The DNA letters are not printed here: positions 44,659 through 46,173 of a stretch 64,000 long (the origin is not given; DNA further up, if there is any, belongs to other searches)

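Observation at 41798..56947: Sigma-54-controlled 13-kb cluster encoding a closed dicarboxylate-to-acyl-CoA-cleavage route plus TRAP uptake and a PrpD-family enzyme: candidate uncharacterised pathway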

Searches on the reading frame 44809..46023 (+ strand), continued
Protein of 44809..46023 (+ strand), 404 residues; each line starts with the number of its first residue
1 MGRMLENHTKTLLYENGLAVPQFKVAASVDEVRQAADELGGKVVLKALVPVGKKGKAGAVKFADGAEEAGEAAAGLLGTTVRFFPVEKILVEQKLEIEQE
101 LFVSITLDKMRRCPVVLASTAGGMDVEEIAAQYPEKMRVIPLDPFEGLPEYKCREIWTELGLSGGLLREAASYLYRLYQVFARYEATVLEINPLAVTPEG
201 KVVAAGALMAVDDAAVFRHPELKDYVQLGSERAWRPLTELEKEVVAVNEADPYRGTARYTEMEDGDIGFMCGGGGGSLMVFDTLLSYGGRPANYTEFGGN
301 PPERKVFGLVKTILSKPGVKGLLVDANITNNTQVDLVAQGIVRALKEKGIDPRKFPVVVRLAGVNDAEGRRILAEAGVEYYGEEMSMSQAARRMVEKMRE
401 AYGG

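Call 38: search_protein_families(library=ncbifam, proteins=[L004:7794-9023:+, L018:13097-14410:+, L066:16669-18228:+, L010:14668-16419:+, L028:16683-17537:+, L028:17577-18149:+, L028:12159-13511:+, L066:6356-7708:+, L021:1009-2367:+, L053:2759-5149:+], max_evalue=1e-10)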
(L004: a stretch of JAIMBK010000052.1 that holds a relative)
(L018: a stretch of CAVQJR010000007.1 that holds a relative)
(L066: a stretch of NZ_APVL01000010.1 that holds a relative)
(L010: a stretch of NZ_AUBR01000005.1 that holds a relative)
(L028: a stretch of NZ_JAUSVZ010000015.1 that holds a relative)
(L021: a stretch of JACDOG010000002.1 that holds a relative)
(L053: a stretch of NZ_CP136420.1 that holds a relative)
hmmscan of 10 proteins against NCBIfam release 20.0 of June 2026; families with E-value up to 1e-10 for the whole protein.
L004:7794-9023:+ (409 aa): 20 families
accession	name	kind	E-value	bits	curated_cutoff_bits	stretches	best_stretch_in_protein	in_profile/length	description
TIGR02090.1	LEU1_arch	subfamily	4.4e-98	328.7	484.75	1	33-402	1-363/363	isopropylmalate/citramalate/homocitrate synthases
NF002085.0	PRK00915.1-2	subfamily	1.4e-92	311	517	1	25-407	6-381/504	2-isopropylmalate synthase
TIGR02660.1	nifV_homocitr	equivalog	1.5e-85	287.7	462.9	1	33-401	2-364/365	homocitrate synthase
NF041069.1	IPMS_Sufob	equivalog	2.3e-73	247.6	600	1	33-407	1-370/371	isopropylmalate synthase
NF002086.0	PRK00915.1-3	equivalog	4e-68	230.2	532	1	30-405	4-384/516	2-isopropylmalate synthase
TIGR02146.1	LysS_fung_arch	equivalog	1.9e-67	228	413.55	1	35-383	1-343/344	homocitrate synthase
TIGR00973.1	leuA_bact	equivalog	5.2e-60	203.3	598.7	1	32-406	1-380/494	2-isopropylmalate synthase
NF002087.0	PRK00915.1-4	equivalog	1.7e-58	198.4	729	1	32-403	6-383/516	2-isopropylmalate synthase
NF002088.0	PRK00915.1-5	equivalog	7.4e-58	196.3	697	1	31-404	2-380/514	2-isopropylmalate synthase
NF002084.0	PRK00915.1-1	equivalog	1e-43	149.7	748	1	32-380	4-358/523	2-isopropylmalate synthase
TIGR00977.1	citramal_synth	equivalog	1.1e-37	129.5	450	1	33-384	2-364/526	citramalate synthase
NF042433.1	CitmalDyn_Leptosp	equivalog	2e-36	125.7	950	1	31-405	6-383/514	(R)-citramalate synthase CimA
NF042434.1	IPMS_Lepto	equivalog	3.1e-31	108.7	500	1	31-386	4-370/374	2-isopropylmalate synthase LeuA2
NF006049.0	PRK08195.1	subfamily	1.6e-21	76.7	229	1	31-304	6-280/344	4-hyroxy-2-oxovalerate/4-hydroxy-2-oxopentanoic acid aldolase,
TIGR03217.1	4OH_2_O_val_ald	equivalog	4.9e-20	72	286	1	32-304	2-275/334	4-hydroxy-2-oxovalerate aldolase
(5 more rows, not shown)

L018:13097-14410:+ (437 aa): 24 families
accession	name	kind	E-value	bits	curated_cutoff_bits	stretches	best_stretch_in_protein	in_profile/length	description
NF002085.0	PRK00915.1-2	subfamily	3.9e-98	329.4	517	1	45-429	4-381/504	2-isopropylmalate synthase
TIGR02090.1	LEU1_arch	subfamily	1.6e-96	323.6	484.75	1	55-416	1-356/363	isopropylmalate/citramalate/homocitrate synthases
TIGR02660.1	nifV_homocitr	equivalog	1.7e-86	290.8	462.9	1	55-423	2-364/365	homocitrate synthase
NF041069.1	IPMS_Sufob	equivalog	2.6e-77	260.6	600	1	55-418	1-360/371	isopropylmalate synthase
TIGR02146.1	LysS_fung_arch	equivalog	6.9e-71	239.3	413.55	1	59-405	3-343/344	homocitrate synthase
NF002086.0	PRK00915.1-3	equivalog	1.2e-66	225.3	532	1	53-424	5-381/516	2-isopropylmalate synthase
NF002088.0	PRK00915.1-5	equivalog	1.1e-60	205.6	697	1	54-418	3-373/514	2-isopropylmalate synthase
NF002087.0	PRK00915.1-4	equivalog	1.7e-60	205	729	1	55-415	7-374/516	2-isopropylmalate synthase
TIGR00973.1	leuA_bact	equivalog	2.5e-59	201.1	598.7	1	55-428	2-381/494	2-isopropylmalate synthase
NF002084.0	PRK00915.1-1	equivalog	2.2e-48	165.1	748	1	54-396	4-352/523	2-isopropylmalate synthase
TIGR00977.1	citramal_synth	equivalog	1.8e-45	155.3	450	1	55-396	2-352/526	citramalate synthase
NF042433.1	CitmalDyn_Leptosp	equivalog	4.9e-35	121.1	950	1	54-418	7-375/514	(R)-citramalate synthase CimA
NF042434.1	IPMS_Lepto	equivalog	9.9e-35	120.2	500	1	52-408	3-370/374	2-isopropylmalate synthase LeuA2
NF002991.1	PRK03739.1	subfamily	1.8e-26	93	455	1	228-338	223-332/550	2-isopropylmalate synthase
NF006049.0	PRK08195.1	subfamily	5.1e-26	91.5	229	1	165-313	118-267/344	4-hyroxy-2-oxovalerate/4-hydroxy-2-oxopentanoic acid aldolase,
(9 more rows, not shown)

L066:16669-18228:+ (519 aa): 40 families (the best 25 are shown)
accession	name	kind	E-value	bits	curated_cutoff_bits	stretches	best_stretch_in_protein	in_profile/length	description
NF004900.0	PRK06263.1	equivalog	1.1e-93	314.7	718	1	11-510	4-542/546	fumarate reductase (CoM/CoB) subunit TfrA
TIGR00551.1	nadB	equivalog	5.2e-87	292.6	452.75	1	14-488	2-487/489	L-aspartate oxidase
NF005701.0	PRK07512.1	equivalog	2.9e-84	283.3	528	1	10-499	5-493/516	L-aspartate oxidase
NF005867.0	PRK07804.1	equivalog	1.4e-78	264.5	639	1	13-504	17-531/548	L-aspartate oxidase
NF005636.0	PRK07395.1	subfamily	1e-73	248.5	723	1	10-459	8-480/560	L-aspartate oxidase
TIGR01812.1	sdhA_frdA_Gneg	subfamily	3.6e-73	246.9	567.3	2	16-290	1-284/568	succinate dehydrogenase or fumarate reductase, flavoprotein subunit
NF005978.0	PRK08071.1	equivalog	1.9e-70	237.8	621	1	14-504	3-503/514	L-aspartate oxidase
NF005866.0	PRK07803.1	equivalog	6.4e-64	216.2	819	2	8-271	2-289/631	fumarate reductase/succinate dehydrogenase flavoprotein subunit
TIGR01813.1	flavo_cyto_c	subfamily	3.2e-62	210.7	285.45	2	16-287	1-289/444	flavocytochrome c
NF004724.0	PRK06069.1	subfamily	7.3e-62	209.3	826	2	14-289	5-292/577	succinate dehydrogenase/fumarate reductase flavoprotein subunit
NF006567.0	PRK09077.1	equivalog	1.8e-60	204.7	629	1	9-495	3-524/537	L-aspartate oxidase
NF004820.0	PRK06175.1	equivalog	2.2e-58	198.2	472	1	14-385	4-386/433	L-aspartate oxidase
NF005037.0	PRK06452.1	equivalog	4.1e-57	194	862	1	14-496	5-534/566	succinate dehydrogenase flavoprotein subunit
NF006383.0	PRK08626.1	equivalog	6.8e-54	183.2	663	2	323-497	364-562/657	fumarate reductase flavoprotein subunit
NF006686.0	PRK09231.1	equivalog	9.4e-54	182.9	854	1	11-491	2-540/598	fumarate reductase (quinol) flavoprotein subunit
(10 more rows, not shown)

L010:14668-16419:+ (583 aa): 28 families (the best 25 are shown)
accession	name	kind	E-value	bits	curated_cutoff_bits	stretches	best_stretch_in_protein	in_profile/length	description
TIGR01812.1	sdhA_frdA_Gneg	subfamily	7.9e-223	741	567.3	1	26-583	2-568/568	succinate dehydrogenase or fumarate reductase, flavoprotein subunit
NF004724.0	PRK06069.1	subfamily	1.3e-205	684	826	1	21-583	3-577/577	succinate dehydrogenase/fumarate reductase flavoprotein subunit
TIGR01816.1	sdhA_forward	equivalog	5.4e-193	642.3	727.35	1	24-564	3-559/584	succinate dehydrogenase flavoprotein subunit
NF004613.0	PRK05945.1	equivalog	6.7e-184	612.7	824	1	22-583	2-575/575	succinate dehydrogenase/fumarate reductase flavoprotein subunit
NF005037.0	PRK06452.1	equivalog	6.6e-170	566.4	862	1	22-583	4-566/566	succinate dehydrogenase flavoprotein subunit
NF006686.0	PRK09231.1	equivalog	7e-170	566.4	854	1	22-583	4-581/598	fumarate reductase (quinol) flavoprotein subunit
TIGR01176.1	fum_red_Fp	equivalog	6.9e-168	559.9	932.7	1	22-583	2-579/580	fumarate reductase (quinol) flavoprotein subunit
NF042982.1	MFR_Fp_SdhA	equivalog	2.2e-147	492.1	1100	1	21-581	45-611/612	8-methylmenaquinol:fumarate reductase flavoprotein subunit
NF006383.0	PRK08626.1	equivalog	4.4e-145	484.5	663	2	124-583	133-598/657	fumarate reductase flavoprotein subunit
NF004900.0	PRK06263.1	equivalog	8.8e-144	480.1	718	1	22-560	6-537/546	fumarate reductase (CoM/CoB) subunit TfrA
TIGR00551.1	nadB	equivalog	6.4e-131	437.4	452.75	1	25-544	4-489/489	L-aspartate oxidase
NF005636.0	PRK07395.1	subfamily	2.2e-126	422.4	723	1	24-559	13-549/560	L-aspartate oxidase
NF006392.0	PRK08641.1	equivalog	2.6e-126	422.6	855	1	24-583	4-579/593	succinate dehydrogenase flavoprotein subunit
NF005867.0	PRK07804.1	equivalog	8.1e-124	413.8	639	1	25-562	20-534/548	L-aspartate oxidase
NF005701.0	PRK07512.1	equivalog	5.8e-123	411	528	1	23-549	9-489/516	L-aspartate oxidase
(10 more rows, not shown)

L028:16683-17537:+ (284 aa): 6 families
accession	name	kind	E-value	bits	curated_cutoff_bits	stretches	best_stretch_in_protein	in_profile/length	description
NF004885.0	PRK06246.1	equivalog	5.1e-127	422.9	276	1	5-283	1-278/279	fumarate hydratase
TIGR00722.1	ttdA_fumA_fumB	subfamily_domain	7.4e-102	340.2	100.65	1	13-283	1-272/273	hydrolyase, tartrate alpha subunit/fumarate domain protein, Fe-S type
NF006084.0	PRK08230.1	equivalog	4.2e-55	186.9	365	1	9-280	10-283/303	L(+)-tartrate dehydratase subunit alpha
NF011920.0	PRK15391.1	subfamily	1.9e-28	99.1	1094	1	42-281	77-325/548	class I fumarate hydratase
NF011919.0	PRK15390.1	equivalog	4.4e-26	91.2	1105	1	40-281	74-325/548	class I fumarate hydratase FumA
NF011921.0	PRK15392.1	equivalog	3.4e-25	88.6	1060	1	39-281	72-324/550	class I fumarate hydratase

L028:17577-18149:+ (190 aa): 8 families
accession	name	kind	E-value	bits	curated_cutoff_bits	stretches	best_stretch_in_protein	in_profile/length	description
NF005310.0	PRK06842.1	equivalog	6.7e-86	286.8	238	1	4-183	3-182/185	Fe-S-containing hydro-lyase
TIGR00723.1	ttdB_fumA_fumB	subfamily_domain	6e-53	179.3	145.15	1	14-176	2-169/169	FumA C-terminus/TtdB family hydratase beta subunit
NF004708.0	PRK06043.1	equivalog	3.9e-44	150.5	269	1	4-182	3-184/192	fumarate hydratase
NF006253.0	PRK08395.1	equivalog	1.8e-43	148.2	244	1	2-176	2-165/166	fumarate hydratase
NF011919.0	PRK15390.1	equivalog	1.3e-35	122.7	1105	1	21-176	380-537/548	class I fumarate hydratase FumA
NF011920.0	PRK15391.1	subfamily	1.4e-34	119.3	1094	1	21-179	380-540/548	class I fumarate hydratase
NF011921.0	PRK15392.1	equivalog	4.8e-33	114.5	1060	1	13-182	371-542/550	class I fumarate hydratase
NF006082.0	PRK08228.1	equivalog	1.2e-25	90.2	264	1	3-183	3-188/205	L(+)-tartrate dehydratase subunit beta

L028:12159-13511:+ (450 aa): 3 families
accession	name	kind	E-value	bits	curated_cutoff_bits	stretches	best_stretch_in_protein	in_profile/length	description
NF042438.1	PrpD_hiGCgrampos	equivalog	7.8e-14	51.1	950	1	31-439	47-476/499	2-methylcitrate dehydratase PrpD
NF006943.0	PRK09425.1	equivalog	3.5e-12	45.8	575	1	159-373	179-396/480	bifunctional 2-methylcitrate dehydratase/aconitate hydratase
TIGR02330.1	prpD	equivalog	9.1e-11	41.2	458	0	159-373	167-384/468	2-methylcitrate dehydratase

L066:6356-7708:+ (450 aa): 2 families
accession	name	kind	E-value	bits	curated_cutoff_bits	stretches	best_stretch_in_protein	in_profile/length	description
NF006943.0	PRK09425.1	equivalog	3.2e-14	52.5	575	1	14-390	25-424/480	bifunctional 2-methylcitrate dehydratase/aconitate hydratase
NF042438.1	PrpD_hiGCgrampos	equivalog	2.5e-12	46.2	950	0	60-238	77-256/499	2-methylcitrate dehydratase PrpD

L021:1009-2367:+ (452 aa): 11 families
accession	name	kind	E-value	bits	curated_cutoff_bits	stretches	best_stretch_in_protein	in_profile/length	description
NF006500.1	PRK08937.2-4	subfamily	7.6e-148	493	626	1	3-447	2-445/448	adenylosuccinate lyase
NF052536.2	CoM_syn_XcbD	exception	9e-147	489.4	600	1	3-445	2-443/443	3-sulfopropionylcysteine synthase XcbD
NF006554.0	PRK09053.1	equivalog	8.2e-134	446.8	595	1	8-447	6-447/453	3-carboxy-cis,cis-muconate cycloisomerase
TIGR00928.1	purB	equivalog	1e-116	390.3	326.2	1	13-444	3-435/436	adenylosuccinate lyase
TIGR02426.1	protocat_pcaB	equivalog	6.4e-92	308.1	355.75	1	10-350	1-337/338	3-carboxy-cis,cis-muconate cycloisomerase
NF052556.1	NtrsucLyaStm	equivalog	1.5e-87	294.4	650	1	25-445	32-464/466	nitrosuccinate lyase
NF004631.0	PRK05975.1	equivalog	2.2e-61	207.8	371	1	1-351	1-345/352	3-carboxy-cis,cis-muconate cycloisomerase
NF006764.0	PRK09285.1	equivalog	2.4e-26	92.2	446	1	17-442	20-453/456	adenylosuccinate lyase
TIGR00838.1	argH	equivalog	2e-21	76.6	279.5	1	26-430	24-425/455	argininosuccinate lyase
NF002563.0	PRK02186.1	subfamily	1.8e-13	49.7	625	1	94-395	502-801/890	argininosuccinate lyase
NF008909.0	PRK12273.1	subfamily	5.7e-13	48.5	510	1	107-295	142-337/474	aspartate ammonia-lyase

L053:2759-5149:+ (796 aa): 10 families
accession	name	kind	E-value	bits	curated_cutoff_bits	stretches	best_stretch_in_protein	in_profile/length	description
TIGR01774.1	PFL2-3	subfamily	6.1e-255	848.2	678.2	1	13-793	3-784/786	formate C-acetyltransferase/glycerol dehydratase family glycyl radical enzyme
NF043068.1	glycl_HYPD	equivalog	8.1e-208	692.2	1100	1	14-794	2-783/784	trans-4-hydroxy-L-proline dehydratase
NF007437.0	PRK09983.1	equivalog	5e-204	679.6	1109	1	13-793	2-763/765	formate C-acetyltransferase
TIGR04394.1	choline_CutC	equivalog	5.5e-197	656.9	1050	1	14-791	3-784/789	choline trimethylamine-lyase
NF048009.1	SfplDhtHpfGKleb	equivalog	1.2e-183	612.4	1000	1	14-793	26-822/824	(2S)-3-sulfopropanediol dehydratase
NF048011.1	SfplDhtHpsGDes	equivalog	5e-180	600.6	1000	1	10-793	20-819/821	(2S)-3-sulfopropanediol dehydratase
NF033718.1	indole_decarb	equivalog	1.3e-154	516.6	1100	2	112-594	154-645/868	indoleacetate decarboxylase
NF033715.1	glycyl_HPDL_Lrg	equivalog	4.4e-124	415.3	1150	1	113-792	167-898/901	4-hydroxyphenylacetate decarboxylase large subunit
TIGR01255.1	pyr_form_ly_1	equivalog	1.9e-46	158.9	994.2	1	258-791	230-739/744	formate C-acetyltransferase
NF038360.1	rad_fix_GrcA3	exception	2.1e-14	53.3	158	1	721-791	3-73/78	autonomous glycyl radical cofactor GrcA3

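Call 54: search_dna_similar(query=window:44809-46023:+, collection=plasmids, mode=protein, max_rows=15)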
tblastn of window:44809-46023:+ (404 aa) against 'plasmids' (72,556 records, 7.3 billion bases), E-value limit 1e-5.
Records with a match: 116; places in all: 125; records where one place covers at least 80% of the query: 15.
Best place of each record, by identity: <60% 116.
By first word of the organism name: Sinorhizobium 13; Azospirillum 11; Aminobacter 10; Escherichia 9; Paraburkholderia 6; Paracoccus 5; Ruegeria 4; Skermanella 4; Acinetobacter 4; Caballeronia 3; and 33 more.
By predicted mobility (MOB-suite, as given by PLSDB): non-mobilizable 95; mobilizable 14; conjugative 7.
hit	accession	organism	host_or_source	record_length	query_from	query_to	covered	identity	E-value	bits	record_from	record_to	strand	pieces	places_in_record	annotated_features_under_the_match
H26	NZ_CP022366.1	Azospirillum sp. TSH58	single cell,paddy soils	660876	6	402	98%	35.2%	1e-24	114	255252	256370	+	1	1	ATP-grasp domain-containing protein | CoA-binding protein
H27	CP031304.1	Natrinema thermotolerans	Cell culture,Korean salt-fermented food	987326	3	400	99%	34.1%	6e-27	120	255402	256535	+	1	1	ADP-forming succinate--CoA ligase subunit beta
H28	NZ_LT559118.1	Nonomuraea gerenzanensis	-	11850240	4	376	92%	34.6%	1e-31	134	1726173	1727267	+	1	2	none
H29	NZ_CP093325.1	Bacillus sp. N5-665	whole organism,peat soil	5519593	6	395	97%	31.8%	3e-31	133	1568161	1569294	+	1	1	none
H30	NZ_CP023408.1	Streptomyces fungicidicus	Pig,cell culture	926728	4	373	92%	33.5%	5e-25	114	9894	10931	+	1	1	sucC: ADP-forming succinate--CoA ligase subunit beta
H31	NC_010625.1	Paraburkholderia phymatum STM815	-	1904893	86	399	78%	35.0%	2e-30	131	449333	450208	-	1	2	record has no annotation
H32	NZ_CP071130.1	Caballeronia sp. M1242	Homo sapiens,ETA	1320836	86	400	78%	34.8%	2e-36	148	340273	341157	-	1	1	none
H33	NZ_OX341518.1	Aminobacter niigataensis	-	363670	86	399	78%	34.7%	7e-37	150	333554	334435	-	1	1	malate--CoA ligase subunit beta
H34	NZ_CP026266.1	Aminobacter sp. MSH1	bacterial isolate,soil from courtyard ...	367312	86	399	78%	34.7%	7e-37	150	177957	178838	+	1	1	malate--CoA ligase subunit beta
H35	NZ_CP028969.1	Aminobacter sp. MSH1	Soil,Dichlobenil-treated soil sampled ...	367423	86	399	78%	34.7%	7e-37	150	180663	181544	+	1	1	malate--CoA ligase subunit beta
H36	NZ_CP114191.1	Aminobacter sp. NyZ550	-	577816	86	399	78%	34.7%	3e-36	148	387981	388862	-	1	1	malate--CoA ligase subunit beta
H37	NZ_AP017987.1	Aminobacter sp. SS-2016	Lotus japoicus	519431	86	399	78%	34.7%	3e-36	148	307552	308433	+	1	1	malate--CoA ligase subunit beta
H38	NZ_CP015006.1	Aminobacter aminovorans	cell culture,soil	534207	86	399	78%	34.7%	3e-36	148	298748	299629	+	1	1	malate--CoA ligase subunit beta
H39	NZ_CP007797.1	Azospirillum argentinense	Triticum aestivum L.,Root,wheat ...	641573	76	402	81%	33.2%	8e-25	114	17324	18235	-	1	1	ATP-grasp domain-containing protein | CoA-binding protein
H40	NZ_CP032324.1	Azospirillum argentinense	soil sample,Agricultural field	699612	76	402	81%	33.2%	1e-24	113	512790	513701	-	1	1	sucC: ADP-forming succinate--CoA ligase subunit beta | CoA-binding protein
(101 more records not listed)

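Call 64: find_encoding_contigs(protein=P0045, flank=10000, max_places=2)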
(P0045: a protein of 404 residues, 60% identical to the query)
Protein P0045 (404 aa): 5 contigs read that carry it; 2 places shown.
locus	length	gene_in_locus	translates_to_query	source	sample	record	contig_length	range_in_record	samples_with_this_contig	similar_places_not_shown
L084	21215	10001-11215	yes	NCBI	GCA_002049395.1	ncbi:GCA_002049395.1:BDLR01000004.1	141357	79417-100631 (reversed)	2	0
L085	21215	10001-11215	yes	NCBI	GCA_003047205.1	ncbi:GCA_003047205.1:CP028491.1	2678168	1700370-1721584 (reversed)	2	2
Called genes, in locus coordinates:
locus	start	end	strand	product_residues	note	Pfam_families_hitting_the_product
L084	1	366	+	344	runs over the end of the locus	PF03480:DctP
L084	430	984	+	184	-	PF04290:DctQ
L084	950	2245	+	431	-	PF03600:CitMHS (faint), PF06808:DctM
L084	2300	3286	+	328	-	PF03480:DctP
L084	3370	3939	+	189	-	-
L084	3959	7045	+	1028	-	PF00873:ACR_tran, PF03176:MMPL (faint)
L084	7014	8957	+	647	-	PF06506:PrpR_N, PF00989:PAS (weak), PF00158:Sigma54_activat, PF14532:Sigma54_activ_2, PF07724:AAA_2 (weak), PF07728:AAA_5, PF25601:AAA_lid_14, PF02954:HTH_8, +1 more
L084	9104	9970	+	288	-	PF03328:HpcH_HpaI, PF15617:C-C_Bond_Lyase (weak)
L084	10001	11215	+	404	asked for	PF02786:CPSase_L_D2 (weak), PF08442:ATP-grasp_2, PF13549:ATP-grasp_5, PF24948:Citrate_synth_N, PF16114:Citrate_bind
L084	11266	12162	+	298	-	PF02629:CoA_binding, PF13380:CoA_binding_2, PF00549:Ligase_CoA, PF13607:Succ_CoA_lig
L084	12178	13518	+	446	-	PF03972:MmgE_PrpD_N, PF19305:MmgE_PrpD_C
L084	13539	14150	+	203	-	PF01127:Sdh_cyt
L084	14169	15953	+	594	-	PF00890:FAD_binding_2, PF01134:GIDA (weak), PF03486:HI0933_like (faint), PF07992:Pyr_redox_2 (faint), PF02910:Succ_DH_flav_C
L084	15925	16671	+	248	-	PF13085:Fer2_3, PF13183:Fer4_8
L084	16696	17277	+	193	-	PF08901:DUF1847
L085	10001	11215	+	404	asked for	PF02786:CPSase_L_D2 (weak), PF08442:ATP-grasp_2, PF13549:ATP-grasp_5, PF24948:Citrate_synth_N, PF16114:Citrate_bind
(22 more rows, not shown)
